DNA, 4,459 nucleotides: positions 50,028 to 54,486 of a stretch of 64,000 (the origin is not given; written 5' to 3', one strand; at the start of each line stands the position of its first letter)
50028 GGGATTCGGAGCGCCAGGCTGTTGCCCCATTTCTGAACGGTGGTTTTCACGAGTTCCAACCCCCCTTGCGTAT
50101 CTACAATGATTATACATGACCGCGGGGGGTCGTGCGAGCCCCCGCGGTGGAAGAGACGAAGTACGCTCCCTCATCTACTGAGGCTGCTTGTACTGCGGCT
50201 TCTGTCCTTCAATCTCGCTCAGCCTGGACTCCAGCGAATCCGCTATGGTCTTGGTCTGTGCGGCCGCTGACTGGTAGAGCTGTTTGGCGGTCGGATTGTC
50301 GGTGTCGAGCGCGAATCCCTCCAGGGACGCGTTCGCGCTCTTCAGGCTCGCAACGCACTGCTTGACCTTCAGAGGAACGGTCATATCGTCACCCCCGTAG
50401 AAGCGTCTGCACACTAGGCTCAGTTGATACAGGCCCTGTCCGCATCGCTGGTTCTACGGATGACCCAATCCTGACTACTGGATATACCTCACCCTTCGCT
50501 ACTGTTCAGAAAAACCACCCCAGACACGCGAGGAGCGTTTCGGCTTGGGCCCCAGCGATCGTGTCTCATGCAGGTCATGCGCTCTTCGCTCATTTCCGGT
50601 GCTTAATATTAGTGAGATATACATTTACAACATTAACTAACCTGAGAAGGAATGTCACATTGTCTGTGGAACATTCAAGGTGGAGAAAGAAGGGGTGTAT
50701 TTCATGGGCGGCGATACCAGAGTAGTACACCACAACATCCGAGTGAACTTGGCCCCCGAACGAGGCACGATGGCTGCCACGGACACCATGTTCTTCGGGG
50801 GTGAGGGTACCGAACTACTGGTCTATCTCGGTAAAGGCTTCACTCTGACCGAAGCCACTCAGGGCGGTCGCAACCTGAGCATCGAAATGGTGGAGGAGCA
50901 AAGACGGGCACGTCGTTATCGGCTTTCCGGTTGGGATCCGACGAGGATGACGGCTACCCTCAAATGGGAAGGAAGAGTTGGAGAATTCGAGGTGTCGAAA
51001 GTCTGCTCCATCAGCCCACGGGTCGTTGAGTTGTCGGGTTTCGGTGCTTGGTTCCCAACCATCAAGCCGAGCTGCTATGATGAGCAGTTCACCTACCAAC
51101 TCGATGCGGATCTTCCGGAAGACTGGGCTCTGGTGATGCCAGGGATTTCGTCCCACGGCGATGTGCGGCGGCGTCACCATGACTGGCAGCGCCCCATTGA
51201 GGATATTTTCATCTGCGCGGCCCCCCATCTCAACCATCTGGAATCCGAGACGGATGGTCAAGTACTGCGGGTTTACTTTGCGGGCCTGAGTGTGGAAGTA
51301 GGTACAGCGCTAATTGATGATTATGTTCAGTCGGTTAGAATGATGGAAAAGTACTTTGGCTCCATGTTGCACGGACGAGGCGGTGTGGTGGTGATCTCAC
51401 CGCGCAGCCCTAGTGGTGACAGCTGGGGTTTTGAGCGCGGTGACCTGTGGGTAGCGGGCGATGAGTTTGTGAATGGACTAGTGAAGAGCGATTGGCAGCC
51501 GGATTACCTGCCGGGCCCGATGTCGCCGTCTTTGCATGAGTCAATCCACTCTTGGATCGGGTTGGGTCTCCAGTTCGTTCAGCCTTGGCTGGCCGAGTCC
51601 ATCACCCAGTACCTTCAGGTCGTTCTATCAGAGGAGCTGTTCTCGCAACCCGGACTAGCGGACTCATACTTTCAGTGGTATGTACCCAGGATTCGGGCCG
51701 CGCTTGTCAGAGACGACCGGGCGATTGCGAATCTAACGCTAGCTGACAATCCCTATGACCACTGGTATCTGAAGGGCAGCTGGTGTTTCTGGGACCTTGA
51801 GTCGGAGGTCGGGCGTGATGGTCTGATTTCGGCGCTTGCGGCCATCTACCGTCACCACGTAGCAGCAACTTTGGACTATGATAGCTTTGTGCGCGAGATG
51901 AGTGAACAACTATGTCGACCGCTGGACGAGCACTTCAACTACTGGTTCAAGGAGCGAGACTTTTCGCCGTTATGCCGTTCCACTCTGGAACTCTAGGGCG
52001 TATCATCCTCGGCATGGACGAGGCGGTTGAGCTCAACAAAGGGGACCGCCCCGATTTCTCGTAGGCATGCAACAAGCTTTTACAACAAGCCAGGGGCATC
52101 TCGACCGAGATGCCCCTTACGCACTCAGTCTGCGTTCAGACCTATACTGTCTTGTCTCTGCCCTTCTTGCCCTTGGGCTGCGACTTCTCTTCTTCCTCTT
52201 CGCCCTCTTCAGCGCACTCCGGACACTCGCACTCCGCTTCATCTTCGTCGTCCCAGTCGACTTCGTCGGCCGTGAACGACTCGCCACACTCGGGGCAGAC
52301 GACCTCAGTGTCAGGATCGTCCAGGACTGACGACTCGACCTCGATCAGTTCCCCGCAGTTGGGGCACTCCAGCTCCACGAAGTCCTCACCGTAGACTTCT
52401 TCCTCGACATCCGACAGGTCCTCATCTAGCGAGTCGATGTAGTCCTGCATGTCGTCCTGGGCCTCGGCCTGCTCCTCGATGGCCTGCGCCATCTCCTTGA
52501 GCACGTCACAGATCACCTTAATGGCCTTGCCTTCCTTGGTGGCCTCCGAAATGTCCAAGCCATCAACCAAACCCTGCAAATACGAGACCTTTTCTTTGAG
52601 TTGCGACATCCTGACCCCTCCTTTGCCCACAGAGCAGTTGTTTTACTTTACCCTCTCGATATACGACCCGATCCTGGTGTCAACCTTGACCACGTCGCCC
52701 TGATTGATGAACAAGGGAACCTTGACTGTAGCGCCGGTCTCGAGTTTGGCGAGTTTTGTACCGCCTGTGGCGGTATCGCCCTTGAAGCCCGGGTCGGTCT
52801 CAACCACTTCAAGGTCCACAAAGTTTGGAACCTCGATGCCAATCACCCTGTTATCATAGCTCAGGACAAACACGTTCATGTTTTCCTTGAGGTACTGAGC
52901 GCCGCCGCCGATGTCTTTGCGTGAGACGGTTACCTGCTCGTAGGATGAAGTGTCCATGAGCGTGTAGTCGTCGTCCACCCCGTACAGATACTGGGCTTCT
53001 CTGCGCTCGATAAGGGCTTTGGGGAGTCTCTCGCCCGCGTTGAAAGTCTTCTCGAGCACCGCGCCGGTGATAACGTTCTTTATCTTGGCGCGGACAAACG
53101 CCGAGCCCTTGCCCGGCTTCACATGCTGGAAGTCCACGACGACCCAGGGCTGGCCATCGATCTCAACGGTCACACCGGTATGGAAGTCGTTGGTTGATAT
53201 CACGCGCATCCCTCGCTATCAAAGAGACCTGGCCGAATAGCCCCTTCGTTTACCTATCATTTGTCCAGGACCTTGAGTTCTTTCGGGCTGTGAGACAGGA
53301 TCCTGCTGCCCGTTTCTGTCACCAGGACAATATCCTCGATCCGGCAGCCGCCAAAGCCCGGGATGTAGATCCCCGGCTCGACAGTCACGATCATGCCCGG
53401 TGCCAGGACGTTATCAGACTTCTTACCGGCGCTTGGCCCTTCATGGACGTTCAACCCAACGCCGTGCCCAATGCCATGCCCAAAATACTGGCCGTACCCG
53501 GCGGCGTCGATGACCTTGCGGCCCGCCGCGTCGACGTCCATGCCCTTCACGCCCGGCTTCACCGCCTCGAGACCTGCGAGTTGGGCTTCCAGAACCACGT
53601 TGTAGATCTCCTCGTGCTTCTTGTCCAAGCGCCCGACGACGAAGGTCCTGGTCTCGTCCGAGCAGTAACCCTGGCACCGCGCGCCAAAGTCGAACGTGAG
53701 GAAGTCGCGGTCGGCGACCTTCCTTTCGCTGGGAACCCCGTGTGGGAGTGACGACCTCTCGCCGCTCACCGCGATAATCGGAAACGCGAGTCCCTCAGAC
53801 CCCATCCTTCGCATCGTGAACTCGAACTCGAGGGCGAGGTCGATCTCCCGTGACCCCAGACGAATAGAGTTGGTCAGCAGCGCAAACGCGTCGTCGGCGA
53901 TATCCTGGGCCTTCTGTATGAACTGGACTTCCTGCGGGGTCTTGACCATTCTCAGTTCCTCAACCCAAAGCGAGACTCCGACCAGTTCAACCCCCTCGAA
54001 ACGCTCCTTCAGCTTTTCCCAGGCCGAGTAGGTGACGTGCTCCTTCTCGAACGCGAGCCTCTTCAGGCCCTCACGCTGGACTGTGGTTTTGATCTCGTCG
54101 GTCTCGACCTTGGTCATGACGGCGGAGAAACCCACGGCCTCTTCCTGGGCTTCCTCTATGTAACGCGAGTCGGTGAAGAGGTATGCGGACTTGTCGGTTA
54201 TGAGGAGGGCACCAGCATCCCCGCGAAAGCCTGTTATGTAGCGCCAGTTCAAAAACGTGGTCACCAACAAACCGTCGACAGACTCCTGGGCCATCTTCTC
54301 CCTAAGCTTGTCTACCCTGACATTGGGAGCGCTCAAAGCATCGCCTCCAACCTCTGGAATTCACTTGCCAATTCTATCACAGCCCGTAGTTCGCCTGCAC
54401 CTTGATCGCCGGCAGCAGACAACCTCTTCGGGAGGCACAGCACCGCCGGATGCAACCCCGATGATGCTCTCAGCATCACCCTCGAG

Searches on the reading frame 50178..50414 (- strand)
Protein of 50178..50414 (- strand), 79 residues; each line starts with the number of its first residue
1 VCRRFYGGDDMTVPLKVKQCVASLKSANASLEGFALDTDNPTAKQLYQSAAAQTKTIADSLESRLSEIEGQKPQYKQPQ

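Call 50: search_protein_families(library=pfam, proteins=[window:50178-50414:-], max_evalue=0.0001)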
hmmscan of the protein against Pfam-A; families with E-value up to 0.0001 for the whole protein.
window:50178-50414:- (79 aa): 1 family
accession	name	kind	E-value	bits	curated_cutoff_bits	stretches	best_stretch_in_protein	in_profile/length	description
PF07870.16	DUF1657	-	1.5e-19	70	27.7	1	17-65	1-49/49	Protein of unknown function (DUF1657)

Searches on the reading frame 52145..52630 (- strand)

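Call 50: search_protein_families(library=pfam, proteins=[window:52145-52630:-], max_evalue=0.0001)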
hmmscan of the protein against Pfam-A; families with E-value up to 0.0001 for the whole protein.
window:52145-52630:- (162 aa): 3 families
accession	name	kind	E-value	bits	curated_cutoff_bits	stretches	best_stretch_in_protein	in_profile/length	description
PF25206.1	DUF7836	-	4.1e-06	27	26.7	1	82-118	3-39/59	Domain of unknown function (DUF7836)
PF24441.1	DUF7560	-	4e-05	23.7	27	0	85-104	4-23/44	Family of unknown function (DUF7560)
PF13248.11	Zn_ribbon_3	-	7e-05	22.6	27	0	86-98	2-14/26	zinc-ribbon domain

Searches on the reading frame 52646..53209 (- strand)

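Call 50: search_protein_families(library=pfam, proteins=[window:52646-53209:-], max_evalue=0.0001)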
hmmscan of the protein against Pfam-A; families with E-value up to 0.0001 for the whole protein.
window:52646-53209:- (188 aa): 3 families
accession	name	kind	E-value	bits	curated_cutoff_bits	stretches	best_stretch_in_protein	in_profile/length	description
PF08207.18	EFP_N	-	3.6e-28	97.8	23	1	5-61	1-57/58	Elongation factor P (EF-P) KOW-like domain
PF09285.17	Elong-fact-P_C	-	1.2e-27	95.8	25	1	131-186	1-56/56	Elongation factor P, C-terminal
PF01132.26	EFP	-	1.1e-18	67.4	27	1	70-123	1-54/54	Elongation factor P (EF-P) OB domain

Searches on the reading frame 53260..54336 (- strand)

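Call 50: search_protein_families(library=pfam, proteins=[window:53260-54336:-], max_evalue=0.0001)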
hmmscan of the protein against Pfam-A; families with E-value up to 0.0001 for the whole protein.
window:53260-54336:- (359 aa): 2 families
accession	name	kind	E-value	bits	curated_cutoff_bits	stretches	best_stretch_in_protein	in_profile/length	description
PF00557.29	Peptidase_M24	-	2e-70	237.3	23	1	140-341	3-208/208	Metallopeptidase family M24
PF01321.24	Creatinase_N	-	2.4e-27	96.4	22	1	7-131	1-128/128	Creatinase/Prolidase N-terminal domain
